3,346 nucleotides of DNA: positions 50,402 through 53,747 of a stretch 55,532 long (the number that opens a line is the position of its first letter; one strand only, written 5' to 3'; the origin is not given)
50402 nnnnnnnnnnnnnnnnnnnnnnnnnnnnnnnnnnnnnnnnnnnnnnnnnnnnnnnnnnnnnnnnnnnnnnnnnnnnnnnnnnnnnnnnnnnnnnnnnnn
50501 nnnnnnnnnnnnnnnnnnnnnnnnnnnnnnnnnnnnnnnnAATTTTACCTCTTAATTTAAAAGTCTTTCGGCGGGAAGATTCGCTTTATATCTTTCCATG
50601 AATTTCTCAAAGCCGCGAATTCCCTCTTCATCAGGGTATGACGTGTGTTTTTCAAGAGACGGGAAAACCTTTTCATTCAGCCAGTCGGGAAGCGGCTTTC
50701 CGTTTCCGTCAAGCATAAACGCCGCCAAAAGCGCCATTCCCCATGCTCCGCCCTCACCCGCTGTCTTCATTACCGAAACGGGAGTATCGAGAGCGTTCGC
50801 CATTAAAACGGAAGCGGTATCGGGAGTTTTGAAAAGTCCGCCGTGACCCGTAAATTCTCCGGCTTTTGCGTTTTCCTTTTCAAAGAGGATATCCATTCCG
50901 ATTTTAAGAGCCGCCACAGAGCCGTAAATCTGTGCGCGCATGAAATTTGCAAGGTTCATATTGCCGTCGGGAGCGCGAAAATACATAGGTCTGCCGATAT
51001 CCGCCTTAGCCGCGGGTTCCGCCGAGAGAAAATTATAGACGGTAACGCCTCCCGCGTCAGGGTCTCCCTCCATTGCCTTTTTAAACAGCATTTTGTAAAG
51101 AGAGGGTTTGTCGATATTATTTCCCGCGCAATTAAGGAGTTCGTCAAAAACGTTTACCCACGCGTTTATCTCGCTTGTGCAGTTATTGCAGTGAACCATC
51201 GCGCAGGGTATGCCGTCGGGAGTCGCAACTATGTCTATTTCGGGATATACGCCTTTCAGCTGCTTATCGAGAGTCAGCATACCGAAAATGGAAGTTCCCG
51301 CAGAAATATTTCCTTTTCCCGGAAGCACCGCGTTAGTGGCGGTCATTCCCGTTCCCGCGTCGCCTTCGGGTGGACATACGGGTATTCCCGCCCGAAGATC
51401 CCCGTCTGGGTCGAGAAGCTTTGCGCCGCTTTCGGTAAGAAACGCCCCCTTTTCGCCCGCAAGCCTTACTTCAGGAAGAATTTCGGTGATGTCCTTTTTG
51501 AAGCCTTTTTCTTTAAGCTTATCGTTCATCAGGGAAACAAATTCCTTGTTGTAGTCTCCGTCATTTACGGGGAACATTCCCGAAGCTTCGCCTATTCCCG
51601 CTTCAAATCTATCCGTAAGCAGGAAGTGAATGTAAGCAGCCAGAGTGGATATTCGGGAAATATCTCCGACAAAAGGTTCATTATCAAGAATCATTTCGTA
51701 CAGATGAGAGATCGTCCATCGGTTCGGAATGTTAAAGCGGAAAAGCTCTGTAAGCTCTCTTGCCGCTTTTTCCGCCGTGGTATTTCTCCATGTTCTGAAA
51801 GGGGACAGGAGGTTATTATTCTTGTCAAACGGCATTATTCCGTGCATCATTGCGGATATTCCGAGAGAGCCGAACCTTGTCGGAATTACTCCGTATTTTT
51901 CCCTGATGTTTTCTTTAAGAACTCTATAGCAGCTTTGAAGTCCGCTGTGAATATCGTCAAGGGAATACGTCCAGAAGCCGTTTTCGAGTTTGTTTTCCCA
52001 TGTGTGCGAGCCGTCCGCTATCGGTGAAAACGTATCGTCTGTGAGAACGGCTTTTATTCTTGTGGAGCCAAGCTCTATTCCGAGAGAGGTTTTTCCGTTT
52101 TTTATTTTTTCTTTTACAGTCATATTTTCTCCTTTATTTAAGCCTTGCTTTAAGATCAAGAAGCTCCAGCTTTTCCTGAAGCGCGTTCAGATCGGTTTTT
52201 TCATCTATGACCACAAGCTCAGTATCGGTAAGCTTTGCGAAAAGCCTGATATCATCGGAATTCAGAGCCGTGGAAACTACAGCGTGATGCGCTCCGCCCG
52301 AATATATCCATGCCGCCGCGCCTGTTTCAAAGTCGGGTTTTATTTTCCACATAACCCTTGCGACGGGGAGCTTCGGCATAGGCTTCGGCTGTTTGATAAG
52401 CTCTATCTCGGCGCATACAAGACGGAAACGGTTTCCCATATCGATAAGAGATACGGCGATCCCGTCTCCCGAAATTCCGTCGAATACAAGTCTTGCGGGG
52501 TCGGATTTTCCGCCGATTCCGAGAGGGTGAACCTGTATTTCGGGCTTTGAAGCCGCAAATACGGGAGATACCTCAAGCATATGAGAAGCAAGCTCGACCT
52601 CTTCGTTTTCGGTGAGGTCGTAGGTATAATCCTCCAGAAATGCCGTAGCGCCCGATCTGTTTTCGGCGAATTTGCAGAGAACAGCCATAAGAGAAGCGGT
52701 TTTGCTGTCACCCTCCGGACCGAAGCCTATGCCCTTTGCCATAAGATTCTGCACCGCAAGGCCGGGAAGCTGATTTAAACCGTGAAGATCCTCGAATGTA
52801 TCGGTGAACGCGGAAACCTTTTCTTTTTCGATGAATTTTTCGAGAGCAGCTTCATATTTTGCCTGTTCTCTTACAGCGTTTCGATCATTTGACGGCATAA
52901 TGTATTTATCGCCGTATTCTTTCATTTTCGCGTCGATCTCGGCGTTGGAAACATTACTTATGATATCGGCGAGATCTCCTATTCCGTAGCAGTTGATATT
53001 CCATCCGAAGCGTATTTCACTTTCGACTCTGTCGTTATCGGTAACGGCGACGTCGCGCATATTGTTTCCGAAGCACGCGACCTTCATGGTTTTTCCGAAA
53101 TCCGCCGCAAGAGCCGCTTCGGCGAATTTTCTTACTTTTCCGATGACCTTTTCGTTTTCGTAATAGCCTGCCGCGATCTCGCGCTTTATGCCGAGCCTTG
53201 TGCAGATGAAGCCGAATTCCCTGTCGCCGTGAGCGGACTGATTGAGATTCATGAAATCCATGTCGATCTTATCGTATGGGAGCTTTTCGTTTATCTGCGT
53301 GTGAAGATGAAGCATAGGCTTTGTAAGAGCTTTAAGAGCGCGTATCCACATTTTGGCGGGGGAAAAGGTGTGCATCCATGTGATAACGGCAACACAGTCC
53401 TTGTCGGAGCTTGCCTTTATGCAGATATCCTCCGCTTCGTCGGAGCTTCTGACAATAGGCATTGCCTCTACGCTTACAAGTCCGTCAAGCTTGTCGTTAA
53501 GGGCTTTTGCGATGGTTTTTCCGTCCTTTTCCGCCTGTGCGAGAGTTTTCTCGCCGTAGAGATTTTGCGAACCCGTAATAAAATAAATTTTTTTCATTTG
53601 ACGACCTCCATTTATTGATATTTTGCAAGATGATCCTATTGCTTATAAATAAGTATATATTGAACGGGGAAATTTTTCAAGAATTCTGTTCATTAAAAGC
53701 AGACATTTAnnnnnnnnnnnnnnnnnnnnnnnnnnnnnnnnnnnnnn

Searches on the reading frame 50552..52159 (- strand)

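Call 86: search_protein_families(library=pfam, proteins=[window:50552-52159:-], max_evalue=0.00001)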
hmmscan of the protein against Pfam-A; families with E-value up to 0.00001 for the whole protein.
window:50552-52159:- (535 aa): 2 families
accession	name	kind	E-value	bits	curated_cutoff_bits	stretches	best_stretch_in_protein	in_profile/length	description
PF02782.22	FGGY_C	-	2.1e-31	109.7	27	1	284-481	2-196/198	FGGY family of carbohydrate kinases, C-terminal domain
PF00370.27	FGGY_N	-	1.2e-13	51.7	28.8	1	26-261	3-232/245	FGGY family of carbohydrate kinases, N-terminal domain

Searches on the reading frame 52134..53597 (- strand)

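Call 86: search_protein_families(library=pfam, proteins=[window:52134-53597:-], max_evalue=0.00001)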
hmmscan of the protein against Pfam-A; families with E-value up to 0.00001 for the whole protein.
window:52134-53597:- (487 aa): 3 families
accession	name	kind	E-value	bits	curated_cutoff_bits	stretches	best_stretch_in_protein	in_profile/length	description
PF02610.21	AraA_N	-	7.3e-69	231.2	24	1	3-165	2-164/168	L-arabinose isomerase N-terminal domain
PF11762.14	Arabinose_Iso_C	-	7.9e-61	204.5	25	1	318-460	2-144/144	L-arabinose isomerase C-terminal domain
PF24856.1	AraA_central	-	1.1e-53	182.1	24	1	172-312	1-147/148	L-arabinose isomerase central domain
